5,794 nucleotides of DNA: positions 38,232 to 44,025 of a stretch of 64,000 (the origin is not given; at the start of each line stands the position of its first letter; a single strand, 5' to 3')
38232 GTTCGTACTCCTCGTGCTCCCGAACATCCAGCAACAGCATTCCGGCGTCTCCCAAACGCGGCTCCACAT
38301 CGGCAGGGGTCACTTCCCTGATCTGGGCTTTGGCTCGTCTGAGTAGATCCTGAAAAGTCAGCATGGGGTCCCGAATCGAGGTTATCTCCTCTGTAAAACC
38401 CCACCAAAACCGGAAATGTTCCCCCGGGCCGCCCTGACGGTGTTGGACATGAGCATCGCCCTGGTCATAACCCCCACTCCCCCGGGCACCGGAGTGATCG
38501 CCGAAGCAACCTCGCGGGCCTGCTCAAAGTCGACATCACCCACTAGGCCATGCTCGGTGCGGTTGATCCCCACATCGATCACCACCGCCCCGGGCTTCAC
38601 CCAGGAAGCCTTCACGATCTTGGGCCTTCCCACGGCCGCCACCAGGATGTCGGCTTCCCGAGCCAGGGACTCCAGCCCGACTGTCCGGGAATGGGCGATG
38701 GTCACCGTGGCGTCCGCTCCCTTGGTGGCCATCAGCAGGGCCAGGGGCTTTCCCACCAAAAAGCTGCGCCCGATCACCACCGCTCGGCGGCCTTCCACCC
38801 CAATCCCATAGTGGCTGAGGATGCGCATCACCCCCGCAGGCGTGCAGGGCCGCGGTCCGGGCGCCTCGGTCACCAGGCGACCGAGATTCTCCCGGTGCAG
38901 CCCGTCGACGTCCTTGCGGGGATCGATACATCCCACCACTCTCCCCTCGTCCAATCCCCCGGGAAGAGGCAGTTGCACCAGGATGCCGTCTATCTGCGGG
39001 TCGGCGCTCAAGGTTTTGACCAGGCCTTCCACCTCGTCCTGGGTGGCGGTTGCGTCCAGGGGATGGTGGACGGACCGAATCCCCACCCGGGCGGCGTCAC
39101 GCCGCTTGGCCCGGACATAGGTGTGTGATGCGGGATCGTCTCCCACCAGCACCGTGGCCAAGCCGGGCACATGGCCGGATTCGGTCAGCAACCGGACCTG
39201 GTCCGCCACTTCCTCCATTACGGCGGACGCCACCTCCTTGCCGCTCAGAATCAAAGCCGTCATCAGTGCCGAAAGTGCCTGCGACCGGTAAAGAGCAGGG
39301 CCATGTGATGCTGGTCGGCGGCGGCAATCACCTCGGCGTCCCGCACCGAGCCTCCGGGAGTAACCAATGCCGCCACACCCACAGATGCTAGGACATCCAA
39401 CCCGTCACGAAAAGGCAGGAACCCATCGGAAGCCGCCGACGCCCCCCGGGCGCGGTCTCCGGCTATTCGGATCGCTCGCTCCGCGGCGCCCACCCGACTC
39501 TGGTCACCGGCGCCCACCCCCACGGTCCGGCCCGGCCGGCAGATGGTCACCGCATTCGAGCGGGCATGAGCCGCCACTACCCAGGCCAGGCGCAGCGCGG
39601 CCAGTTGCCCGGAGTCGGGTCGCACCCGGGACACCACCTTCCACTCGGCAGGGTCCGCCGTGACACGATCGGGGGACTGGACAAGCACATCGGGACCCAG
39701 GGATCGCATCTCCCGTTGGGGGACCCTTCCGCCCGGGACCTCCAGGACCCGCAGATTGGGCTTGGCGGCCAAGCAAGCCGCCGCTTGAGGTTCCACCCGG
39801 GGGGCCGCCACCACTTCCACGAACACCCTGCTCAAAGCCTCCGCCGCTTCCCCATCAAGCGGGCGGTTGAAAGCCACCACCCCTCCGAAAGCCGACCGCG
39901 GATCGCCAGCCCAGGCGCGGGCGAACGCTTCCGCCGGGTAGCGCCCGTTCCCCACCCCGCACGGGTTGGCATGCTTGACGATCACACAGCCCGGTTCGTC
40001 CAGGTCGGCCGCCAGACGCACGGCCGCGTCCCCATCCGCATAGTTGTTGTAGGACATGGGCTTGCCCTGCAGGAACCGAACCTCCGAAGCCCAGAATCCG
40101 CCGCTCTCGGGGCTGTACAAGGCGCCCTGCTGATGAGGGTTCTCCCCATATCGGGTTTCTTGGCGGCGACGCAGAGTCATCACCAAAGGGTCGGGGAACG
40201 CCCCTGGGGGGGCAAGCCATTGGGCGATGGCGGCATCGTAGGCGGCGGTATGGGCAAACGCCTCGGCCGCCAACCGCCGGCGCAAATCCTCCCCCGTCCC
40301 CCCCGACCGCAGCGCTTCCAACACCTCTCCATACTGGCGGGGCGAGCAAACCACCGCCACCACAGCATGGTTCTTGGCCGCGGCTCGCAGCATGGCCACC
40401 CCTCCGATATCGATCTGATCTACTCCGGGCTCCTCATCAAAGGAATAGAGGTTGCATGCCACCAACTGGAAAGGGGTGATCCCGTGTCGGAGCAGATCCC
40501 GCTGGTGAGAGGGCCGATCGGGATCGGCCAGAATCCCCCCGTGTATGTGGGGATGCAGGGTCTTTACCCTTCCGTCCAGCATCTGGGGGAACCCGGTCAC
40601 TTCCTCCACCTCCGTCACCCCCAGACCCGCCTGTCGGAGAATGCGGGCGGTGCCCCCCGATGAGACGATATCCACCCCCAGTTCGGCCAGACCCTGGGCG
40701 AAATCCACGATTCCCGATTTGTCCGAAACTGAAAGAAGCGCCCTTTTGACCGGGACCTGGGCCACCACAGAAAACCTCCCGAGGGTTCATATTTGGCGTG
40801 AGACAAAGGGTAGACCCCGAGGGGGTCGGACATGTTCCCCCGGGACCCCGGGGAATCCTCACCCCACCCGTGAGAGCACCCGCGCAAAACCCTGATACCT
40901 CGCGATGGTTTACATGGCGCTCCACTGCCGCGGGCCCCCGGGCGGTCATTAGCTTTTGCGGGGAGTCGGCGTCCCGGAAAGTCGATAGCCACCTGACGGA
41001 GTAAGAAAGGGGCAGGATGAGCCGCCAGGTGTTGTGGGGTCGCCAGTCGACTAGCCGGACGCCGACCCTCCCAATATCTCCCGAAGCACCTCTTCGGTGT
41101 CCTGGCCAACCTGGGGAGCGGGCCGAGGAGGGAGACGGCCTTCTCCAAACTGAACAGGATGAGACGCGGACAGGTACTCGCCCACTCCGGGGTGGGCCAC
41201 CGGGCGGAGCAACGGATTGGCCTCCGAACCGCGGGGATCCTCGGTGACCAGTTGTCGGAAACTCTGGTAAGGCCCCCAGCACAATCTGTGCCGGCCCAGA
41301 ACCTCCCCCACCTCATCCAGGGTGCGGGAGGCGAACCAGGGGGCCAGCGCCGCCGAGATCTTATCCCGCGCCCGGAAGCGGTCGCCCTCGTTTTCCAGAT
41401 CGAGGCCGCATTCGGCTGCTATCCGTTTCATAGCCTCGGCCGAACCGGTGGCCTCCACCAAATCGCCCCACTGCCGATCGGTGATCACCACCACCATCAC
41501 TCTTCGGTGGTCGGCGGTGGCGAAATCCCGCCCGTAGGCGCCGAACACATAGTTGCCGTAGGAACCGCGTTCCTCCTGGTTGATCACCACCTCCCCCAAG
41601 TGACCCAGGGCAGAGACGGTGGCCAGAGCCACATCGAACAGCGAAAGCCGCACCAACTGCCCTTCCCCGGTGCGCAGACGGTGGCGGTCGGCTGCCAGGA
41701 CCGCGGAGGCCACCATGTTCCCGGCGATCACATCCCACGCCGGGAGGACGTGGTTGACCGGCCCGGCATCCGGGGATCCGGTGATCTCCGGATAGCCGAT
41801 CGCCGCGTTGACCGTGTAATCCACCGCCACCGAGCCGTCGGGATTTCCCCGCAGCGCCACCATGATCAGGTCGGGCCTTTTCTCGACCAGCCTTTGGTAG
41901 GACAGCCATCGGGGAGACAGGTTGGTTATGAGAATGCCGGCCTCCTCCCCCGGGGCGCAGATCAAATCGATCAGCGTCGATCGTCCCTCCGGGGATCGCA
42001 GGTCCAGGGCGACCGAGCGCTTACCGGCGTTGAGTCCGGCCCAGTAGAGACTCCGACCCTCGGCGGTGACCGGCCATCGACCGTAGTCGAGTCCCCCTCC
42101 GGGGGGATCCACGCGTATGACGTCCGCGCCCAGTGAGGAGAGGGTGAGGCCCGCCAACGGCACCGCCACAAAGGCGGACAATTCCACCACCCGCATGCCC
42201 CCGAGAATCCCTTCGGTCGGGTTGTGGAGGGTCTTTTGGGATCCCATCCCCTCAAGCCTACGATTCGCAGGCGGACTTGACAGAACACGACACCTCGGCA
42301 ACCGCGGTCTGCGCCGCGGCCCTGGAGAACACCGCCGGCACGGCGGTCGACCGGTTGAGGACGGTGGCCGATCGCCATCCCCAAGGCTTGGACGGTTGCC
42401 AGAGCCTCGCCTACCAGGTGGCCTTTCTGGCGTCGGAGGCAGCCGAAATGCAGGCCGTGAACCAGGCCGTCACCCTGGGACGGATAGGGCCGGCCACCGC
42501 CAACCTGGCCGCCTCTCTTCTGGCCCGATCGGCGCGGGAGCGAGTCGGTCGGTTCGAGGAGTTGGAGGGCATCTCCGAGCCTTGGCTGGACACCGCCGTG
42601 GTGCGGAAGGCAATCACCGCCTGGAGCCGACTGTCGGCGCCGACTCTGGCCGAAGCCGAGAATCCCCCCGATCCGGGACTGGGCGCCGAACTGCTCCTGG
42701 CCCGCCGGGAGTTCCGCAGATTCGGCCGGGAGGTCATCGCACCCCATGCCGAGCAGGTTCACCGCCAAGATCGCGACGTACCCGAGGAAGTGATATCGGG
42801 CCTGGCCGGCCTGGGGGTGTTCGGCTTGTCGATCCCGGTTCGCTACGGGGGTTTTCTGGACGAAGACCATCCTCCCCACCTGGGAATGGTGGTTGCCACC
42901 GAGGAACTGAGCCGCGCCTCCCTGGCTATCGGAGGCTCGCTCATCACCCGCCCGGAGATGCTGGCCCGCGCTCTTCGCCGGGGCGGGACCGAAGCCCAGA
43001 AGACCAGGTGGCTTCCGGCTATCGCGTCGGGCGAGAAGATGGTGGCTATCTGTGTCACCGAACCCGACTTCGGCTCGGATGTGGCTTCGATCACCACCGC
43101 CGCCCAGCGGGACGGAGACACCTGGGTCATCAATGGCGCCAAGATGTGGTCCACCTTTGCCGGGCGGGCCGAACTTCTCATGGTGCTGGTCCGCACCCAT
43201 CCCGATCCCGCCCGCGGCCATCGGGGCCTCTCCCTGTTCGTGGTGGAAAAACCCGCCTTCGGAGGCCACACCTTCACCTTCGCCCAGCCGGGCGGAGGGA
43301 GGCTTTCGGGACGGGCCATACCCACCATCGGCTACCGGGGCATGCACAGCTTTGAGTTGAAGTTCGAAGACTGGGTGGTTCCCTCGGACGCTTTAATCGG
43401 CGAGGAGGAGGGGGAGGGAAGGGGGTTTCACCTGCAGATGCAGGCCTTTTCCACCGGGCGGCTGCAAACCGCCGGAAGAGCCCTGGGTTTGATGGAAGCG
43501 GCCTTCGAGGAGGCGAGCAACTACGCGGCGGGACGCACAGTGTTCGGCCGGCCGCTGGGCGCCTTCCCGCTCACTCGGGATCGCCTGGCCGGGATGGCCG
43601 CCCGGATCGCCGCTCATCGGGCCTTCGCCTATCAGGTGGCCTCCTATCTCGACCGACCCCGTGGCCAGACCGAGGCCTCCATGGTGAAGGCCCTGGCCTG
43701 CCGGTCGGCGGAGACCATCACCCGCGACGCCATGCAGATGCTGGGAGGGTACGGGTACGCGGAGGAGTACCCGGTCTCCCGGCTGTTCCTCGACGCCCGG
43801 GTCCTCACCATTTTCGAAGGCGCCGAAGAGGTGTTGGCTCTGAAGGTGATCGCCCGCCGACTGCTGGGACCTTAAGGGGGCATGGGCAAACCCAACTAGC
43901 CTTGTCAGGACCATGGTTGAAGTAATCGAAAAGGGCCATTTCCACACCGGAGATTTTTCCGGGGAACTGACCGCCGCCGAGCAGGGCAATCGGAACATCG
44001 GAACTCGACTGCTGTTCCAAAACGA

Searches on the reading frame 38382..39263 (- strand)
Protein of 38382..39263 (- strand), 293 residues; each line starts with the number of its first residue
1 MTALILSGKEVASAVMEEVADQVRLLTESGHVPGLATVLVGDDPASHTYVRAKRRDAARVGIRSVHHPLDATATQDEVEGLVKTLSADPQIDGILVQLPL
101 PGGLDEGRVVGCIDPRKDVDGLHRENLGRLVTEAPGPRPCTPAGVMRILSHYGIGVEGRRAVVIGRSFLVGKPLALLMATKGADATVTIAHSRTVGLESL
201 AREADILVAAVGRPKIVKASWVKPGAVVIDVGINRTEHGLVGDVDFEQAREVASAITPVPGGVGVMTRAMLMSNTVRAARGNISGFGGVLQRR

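Call 91: search_protein_families(library=pfam, proteins=[window:38382-39263:-], max_evalue=0.00001)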
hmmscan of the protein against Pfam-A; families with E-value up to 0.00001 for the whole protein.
window:38382-39263:- (293 aa): 2 families
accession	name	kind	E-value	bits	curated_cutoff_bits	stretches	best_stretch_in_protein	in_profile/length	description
PF02882.25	THF_DHG_CYH_C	-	3e-65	218.9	27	1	123-280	1-157/160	Tetrahydrofolate dehydrogenase/cyclohydrolase, NAD(P)-binding domain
PF00763.28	THF_DHG_CYH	-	5.1e-37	127.1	32.8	1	6-120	1-115/115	Tetrahydrofolate dehydrogenase/cyclohydrolase, catalytic domain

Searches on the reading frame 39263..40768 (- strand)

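Call 92: search_protein_families(library=pfam, proteins=[window:39263-40768:-], max_evalue=0.00001)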
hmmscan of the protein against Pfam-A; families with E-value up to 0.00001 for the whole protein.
window:39263-40768:- (501 aa): 2 families
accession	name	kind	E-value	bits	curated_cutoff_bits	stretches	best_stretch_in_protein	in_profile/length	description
PF01808.24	AICARFT_IMPCHas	-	2.2e-103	346.4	25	1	130-433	1-309/311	AICARFT/IMPCHase bienzyme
PF02142.27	MGS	-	8.6e-17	61.5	24.1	1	19-122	1-77/94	MGS-like domain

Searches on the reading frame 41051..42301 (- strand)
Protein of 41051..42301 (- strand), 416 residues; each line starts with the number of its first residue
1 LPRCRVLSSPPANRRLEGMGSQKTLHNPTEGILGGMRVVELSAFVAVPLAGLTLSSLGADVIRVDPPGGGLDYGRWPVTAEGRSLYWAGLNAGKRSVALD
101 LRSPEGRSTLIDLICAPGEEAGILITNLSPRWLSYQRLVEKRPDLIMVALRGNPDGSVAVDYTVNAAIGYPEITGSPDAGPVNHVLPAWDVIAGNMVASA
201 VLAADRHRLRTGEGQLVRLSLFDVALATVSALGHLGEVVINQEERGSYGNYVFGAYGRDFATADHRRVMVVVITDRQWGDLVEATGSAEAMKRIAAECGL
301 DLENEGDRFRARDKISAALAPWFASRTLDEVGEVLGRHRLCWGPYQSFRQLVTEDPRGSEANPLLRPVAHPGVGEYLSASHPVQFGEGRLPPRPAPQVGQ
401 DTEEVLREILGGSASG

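Call 92: search_protein_families(library=pfam, proteins=[window:41051-42301:-], max_evalue=0.00001)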
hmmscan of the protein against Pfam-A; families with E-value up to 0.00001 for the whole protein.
window:41051-42301:- (416 aa): 1 family
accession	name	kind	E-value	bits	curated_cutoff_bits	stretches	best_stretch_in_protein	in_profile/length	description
PF02515.22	CoA_transf_3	-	2.2e-63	215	23.3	1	33-402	1-366/366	CoA-transferase family III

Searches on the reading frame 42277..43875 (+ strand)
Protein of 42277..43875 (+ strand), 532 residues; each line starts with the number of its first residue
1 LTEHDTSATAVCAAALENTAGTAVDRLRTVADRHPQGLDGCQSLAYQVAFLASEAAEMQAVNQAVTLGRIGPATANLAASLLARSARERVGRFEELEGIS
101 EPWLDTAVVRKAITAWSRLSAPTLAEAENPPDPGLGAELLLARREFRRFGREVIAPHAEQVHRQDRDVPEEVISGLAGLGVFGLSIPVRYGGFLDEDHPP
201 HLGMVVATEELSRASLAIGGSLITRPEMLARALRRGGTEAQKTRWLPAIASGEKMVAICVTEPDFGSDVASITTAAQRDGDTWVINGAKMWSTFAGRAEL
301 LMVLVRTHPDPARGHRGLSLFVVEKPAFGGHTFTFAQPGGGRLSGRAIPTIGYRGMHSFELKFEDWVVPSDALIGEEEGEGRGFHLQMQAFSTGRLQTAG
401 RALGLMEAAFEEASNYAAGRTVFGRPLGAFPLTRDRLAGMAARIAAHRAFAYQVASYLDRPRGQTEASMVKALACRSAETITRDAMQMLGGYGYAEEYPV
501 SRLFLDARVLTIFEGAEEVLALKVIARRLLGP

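Call 92: search_protein_families(library=pfam, proteins=[window:42277-43875:+], max_evalue=0.00001)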
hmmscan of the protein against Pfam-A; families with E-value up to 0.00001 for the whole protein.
window:42277-43875:+ (532 aa): 4 families
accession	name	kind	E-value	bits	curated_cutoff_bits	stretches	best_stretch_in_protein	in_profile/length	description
PF00441.29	Acyl-CoA_dh_1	-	2.6e-44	151.4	22.4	1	381-530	1-150/150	Acyl-CoA dehydrogenase, C-terminal domain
PF02771.21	Acyl-CoA_dh_N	-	5.3e-23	82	22.9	1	141-253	6-113/113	Acyl-CoA dehydrogenase, N-terminal domain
PF02770.24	Acyl-CoA_dh_M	-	1.8e-19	70.1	33.3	1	257-365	1-96/97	Acyl-CoA dehydrogenase, middle domain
PF08028.16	Acyl-CoA_dh_2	-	1.7e-13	51.4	22.7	1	399-516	4-132/134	Acyl-CoA dehydrogenase, C-terminal domain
